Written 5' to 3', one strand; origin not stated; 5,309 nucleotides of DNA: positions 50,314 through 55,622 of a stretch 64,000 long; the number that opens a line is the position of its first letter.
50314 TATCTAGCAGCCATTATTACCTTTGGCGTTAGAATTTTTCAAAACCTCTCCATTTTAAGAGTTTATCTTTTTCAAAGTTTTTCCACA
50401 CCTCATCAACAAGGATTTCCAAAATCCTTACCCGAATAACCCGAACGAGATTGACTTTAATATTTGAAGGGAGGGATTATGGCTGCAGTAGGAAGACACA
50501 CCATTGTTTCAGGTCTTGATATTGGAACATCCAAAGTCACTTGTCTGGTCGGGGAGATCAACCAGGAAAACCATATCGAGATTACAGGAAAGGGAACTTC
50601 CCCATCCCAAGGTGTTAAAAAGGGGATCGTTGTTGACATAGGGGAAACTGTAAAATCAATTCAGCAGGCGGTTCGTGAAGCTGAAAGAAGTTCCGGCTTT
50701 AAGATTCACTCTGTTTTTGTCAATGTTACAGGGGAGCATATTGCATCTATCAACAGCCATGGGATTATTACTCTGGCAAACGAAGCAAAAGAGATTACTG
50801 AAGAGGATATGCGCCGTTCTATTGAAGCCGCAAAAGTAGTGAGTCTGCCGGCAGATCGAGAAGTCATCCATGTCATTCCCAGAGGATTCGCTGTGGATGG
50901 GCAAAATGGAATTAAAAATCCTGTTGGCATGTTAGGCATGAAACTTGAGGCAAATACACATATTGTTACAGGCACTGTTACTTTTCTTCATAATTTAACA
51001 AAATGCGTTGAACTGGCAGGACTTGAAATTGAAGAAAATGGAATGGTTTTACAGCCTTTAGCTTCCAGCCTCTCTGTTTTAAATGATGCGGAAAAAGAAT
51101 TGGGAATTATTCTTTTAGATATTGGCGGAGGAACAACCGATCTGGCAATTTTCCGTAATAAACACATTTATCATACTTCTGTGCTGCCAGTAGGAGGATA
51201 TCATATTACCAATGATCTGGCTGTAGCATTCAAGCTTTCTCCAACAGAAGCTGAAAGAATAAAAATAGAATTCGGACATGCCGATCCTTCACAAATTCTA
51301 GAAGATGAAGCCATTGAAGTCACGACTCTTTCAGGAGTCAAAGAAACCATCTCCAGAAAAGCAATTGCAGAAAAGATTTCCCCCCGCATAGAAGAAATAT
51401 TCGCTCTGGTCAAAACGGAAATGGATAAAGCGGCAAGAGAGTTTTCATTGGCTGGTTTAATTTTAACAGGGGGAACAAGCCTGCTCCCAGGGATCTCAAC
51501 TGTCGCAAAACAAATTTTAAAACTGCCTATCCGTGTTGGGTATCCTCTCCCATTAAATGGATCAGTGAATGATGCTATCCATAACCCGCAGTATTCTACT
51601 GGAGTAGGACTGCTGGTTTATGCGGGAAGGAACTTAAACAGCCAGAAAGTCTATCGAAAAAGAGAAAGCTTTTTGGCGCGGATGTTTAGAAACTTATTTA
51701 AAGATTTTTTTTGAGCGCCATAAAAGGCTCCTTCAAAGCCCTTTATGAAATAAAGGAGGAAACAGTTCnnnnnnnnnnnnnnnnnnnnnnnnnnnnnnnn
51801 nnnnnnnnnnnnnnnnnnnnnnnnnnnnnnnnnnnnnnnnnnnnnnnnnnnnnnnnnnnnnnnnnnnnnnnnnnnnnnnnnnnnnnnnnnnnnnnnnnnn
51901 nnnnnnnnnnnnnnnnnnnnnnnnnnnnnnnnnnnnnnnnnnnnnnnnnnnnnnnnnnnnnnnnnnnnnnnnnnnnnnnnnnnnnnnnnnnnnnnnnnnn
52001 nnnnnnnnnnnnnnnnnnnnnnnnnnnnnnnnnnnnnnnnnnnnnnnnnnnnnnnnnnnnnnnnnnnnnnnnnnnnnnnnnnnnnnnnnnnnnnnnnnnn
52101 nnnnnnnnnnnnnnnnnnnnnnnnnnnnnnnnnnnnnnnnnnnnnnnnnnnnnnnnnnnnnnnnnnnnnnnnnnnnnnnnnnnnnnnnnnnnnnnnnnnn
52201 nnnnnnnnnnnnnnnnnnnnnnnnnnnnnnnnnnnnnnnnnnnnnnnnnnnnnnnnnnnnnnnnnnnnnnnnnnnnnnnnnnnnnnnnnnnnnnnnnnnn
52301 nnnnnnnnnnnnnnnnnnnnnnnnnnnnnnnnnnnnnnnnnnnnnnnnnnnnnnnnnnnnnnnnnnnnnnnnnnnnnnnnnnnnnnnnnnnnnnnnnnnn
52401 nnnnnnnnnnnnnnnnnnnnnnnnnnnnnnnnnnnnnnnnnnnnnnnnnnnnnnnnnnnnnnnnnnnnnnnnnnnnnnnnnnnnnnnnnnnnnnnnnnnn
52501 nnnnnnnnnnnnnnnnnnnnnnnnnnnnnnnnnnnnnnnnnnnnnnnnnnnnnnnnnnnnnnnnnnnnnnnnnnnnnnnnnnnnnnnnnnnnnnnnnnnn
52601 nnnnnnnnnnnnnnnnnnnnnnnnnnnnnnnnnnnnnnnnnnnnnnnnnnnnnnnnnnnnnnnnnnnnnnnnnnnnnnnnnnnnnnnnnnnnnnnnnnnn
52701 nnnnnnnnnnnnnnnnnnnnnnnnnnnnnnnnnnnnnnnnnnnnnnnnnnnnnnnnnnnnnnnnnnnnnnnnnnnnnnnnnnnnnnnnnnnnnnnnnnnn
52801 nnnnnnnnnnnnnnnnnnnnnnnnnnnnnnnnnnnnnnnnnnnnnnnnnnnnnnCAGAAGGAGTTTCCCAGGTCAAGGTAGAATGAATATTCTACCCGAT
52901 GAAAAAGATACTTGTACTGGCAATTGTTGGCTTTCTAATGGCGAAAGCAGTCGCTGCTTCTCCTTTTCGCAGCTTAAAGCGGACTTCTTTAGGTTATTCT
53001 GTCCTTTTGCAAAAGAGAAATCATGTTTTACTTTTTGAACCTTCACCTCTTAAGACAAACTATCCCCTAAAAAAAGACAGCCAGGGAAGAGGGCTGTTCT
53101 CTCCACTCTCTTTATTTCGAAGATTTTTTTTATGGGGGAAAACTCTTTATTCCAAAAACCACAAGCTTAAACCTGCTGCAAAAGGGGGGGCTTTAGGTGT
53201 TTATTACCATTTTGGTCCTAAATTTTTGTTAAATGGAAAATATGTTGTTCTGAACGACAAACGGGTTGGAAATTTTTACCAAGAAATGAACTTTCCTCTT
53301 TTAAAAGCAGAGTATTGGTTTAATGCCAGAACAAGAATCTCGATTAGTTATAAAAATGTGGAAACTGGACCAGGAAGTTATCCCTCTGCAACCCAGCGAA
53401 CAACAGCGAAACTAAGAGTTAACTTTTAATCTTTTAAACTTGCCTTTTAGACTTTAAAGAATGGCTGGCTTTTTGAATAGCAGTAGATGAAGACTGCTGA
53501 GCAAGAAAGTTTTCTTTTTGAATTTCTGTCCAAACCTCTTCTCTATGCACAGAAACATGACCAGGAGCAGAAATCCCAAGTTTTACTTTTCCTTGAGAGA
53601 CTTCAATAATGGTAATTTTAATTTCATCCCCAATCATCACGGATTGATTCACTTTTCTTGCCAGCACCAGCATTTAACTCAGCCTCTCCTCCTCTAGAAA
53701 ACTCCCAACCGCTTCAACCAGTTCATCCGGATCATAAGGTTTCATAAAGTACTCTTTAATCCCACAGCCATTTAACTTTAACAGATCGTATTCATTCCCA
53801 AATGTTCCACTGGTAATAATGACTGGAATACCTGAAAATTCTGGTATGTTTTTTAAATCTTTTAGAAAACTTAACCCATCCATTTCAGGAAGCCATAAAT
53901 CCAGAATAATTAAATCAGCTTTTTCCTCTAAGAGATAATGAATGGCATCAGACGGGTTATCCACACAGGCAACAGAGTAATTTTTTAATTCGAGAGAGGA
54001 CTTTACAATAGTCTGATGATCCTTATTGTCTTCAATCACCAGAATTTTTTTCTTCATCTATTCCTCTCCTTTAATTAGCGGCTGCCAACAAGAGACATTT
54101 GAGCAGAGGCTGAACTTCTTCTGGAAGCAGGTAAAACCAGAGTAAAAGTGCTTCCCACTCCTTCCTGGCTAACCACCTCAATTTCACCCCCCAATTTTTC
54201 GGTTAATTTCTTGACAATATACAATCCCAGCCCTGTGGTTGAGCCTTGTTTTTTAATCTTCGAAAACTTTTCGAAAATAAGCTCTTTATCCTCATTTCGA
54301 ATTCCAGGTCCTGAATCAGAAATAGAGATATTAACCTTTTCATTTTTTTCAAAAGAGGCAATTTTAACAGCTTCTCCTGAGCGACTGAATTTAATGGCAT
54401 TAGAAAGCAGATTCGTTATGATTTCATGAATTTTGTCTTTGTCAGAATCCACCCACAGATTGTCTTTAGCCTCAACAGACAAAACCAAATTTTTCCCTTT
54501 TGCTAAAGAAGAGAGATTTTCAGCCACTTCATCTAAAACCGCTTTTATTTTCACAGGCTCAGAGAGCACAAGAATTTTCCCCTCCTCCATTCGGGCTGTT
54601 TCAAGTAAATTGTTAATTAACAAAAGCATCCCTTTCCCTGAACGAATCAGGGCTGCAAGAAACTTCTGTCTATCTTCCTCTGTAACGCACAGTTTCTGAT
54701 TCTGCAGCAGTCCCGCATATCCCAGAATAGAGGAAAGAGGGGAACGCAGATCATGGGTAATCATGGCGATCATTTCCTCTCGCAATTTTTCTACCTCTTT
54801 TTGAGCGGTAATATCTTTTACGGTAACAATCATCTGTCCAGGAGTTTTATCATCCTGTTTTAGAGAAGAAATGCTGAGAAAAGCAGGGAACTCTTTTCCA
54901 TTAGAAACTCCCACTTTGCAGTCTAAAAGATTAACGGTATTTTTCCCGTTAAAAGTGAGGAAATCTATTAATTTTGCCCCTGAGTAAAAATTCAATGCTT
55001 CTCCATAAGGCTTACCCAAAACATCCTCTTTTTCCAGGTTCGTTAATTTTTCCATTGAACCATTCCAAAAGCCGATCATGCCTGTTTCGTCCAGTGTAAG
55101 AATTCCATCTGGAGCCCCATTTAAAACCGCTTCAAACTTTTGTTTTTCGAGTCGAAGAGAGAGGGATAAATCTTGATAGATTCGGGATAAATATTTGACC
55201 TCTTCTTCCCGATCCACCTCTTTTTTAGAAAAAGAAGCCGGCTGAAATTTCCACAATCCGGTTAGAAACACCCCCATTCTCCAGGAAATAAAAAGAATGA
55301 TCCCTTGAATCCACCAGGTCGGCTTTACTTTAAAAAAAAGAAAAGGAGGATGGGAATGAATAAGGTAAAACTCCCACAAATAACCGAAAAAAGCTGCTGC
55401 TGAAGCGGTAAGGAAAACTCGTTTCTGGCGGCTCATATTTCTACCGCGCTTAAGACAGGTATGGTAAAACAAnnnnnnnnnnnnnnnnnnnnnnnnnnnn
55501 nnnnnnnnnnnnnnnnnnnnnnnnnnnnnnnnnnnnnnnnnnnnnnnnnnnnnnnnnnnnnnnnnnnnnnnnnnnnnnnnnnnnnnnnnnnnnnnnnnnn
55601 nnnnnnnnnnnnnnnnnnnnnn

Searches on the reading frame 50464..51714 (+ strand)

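Call 42: search_protein_families(library=pfam, proteins=[window:50464-51714:+], max_evalue=0.01)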
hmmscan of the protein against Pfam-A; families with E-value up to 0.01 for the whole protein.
window:50464-51714:+ (416 aa): 8 families
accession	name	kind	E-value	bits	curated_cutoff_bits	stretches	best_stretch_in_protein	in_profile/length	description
PF14450.12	FtsA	-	2.7e-43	147.8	31.8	2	216-382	1-127/127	Cell division protein FtsA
PF02491.25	SHS2_FTSA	-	1.1e-30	106.2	25.4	1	90-169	1-79/79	SHS2 domain inserted in FTSA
PF06723.19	MreB_Mbl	-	1.4e-14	54.2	27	1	204-359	136-304/327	MreB/Mbl protein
PF11104.14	PilM_2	-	7.7e-09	35.4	27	1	204-269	171-236/340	Type IV pilus assembly protein PilM;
PF06277.17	EutA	-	4.2e-07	29.6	27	1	210-326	140-257/475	Ethanolamine utilisation protein EutA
PF00012.26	HSP70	-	0.00041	19.1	20.6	0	251-352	249-350/599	Hsp70 protein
PF02541.22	Ppx-GppA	-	0.0019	18.1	27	1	212-266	111-165/285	Ppx/GppA phosphatase family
PF07520.16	SrfB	-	0.0042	15.6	27.1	0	209-230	556-577/992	Virulence factor SrfB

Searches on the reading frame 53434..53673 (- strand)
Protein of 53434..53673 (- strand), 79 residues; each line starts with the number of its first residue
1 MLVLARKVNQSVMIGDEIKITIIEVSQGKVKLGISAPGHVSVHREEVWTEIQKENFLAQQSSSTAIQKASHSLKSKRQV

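Call 42: search_protein_families(library=pfam, proteins=[window:53434-53673:-], max_evalue=0.01)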
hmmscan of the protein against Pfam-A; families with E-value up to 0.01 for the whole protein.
window:53434-53673:- (79 aa): 1 family
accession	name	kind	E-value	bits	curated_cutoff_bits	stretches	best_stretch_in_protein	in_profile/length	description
PF02599.21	CsrA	-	8.5e-24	83.7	27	1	1-52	1-52/53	Global regulator protein family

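Call 66: search_protein_families(library=ncbifam, proteins=[window:53434-53673:-], max_evalue=1)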
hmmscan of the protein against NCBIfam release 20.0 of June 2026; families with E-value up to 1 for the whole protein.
window:53434-53673:- (79 aa): 6 families
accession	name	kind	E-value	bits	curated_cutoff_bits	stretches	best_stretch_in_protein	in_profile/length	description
NF002469.0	PRK01712.1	equivalog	6.1e-26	90.2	73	1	1-60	1-60/65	carbon storage regulator CsrA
TIGR00202.1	csrA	equivalog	1.5e-24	85.9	70.1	1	1-67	1-67/69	carbon storage regulator CsrA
NF001844.0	PRK00568.1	equivalog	1.7e-16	60.1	106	1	1-65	1-65/76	carbon storage regulator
NF040579.1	S1_dom_CvfD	subfamily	0.0099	16.1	117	1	6-45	42-81/113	CvfD/Ygs/GSP13 family RNA-binding post-transcriptional regulator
NF005973.0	PRK08059.1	equivalog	0.017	15.3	148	1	6-49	46-85/123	S1 domain-containing post-transcriptional regulator GSP13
TIGR01375.1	soxG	subfamily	0.071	13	143.95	1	15-72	65-121/152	sarcosine oxidase subunit gamma family protein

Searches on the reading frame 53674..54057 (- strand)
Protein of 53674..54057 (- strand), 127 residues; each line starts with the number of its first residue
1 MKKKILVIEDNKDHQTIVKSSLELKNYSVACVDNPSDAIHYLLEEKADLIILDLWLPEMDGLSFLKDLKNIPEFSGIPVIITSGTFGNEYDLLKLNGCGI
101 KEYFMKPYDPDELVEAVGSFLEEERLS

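Call 42: search_protein_families(library=pfam, proteins=[window:53674-54057:-], max_evalue=0.01)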
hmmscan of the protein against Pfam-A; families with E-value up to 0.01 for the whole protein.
window:53674-54057:- (127 aa): 1 family
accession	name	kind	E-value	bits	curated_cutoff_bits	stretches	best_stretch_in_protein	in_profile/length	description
PF00072.30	Response_reg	-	2.6e-23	82.8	30.2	1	5-117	1-110/111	Response regulator receiver domain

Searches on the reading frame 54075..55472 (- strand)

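Call 42: search_protein_families(library=pfam, proteins=[window:54075-55472:-], max_evalue=0.01)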
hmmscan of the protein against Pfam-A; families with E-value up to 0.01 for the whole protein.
window:54075-55472:- (465 aa): 8 families
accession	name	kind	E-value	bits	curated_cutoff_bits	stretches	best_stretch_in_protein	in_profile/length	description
PF02518.31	HATPase_c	-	9.4e-27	94.1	26.4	1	344-450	2-110/111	Histidine kinase-, DNA gyrase B-, and HSP90-like ATPase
PF00512.31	HisKA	-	9.1e-16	58.1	26.9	1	231-298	2-66/66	His Kinase A (phospho-acceptor) domain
PF00989.32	PAS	-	3.4e-10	40.4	22.6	1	112-161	2-51/113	PAS fold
PF13426.13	PAS_9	-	6.9e-09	36.4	27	1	121-223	1-103/103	PAS domain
PF13581.12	HATPase_c_2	-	1.4e-06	28.8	27.4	1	335-445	19-125/127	Histidine kinase-like ATPase domain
PF13188.13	PAS_8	-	3.9e-05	23.8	21.8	1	112-163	2-50/65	PAS domain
PF14501.12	HATPase_c_5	-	7.5e-05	23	22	1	348-437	6-92/102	GHKL domain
PF08448.16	PAS_4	-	0.00068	20.3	23.1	1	117-225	1-109/110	PAS fold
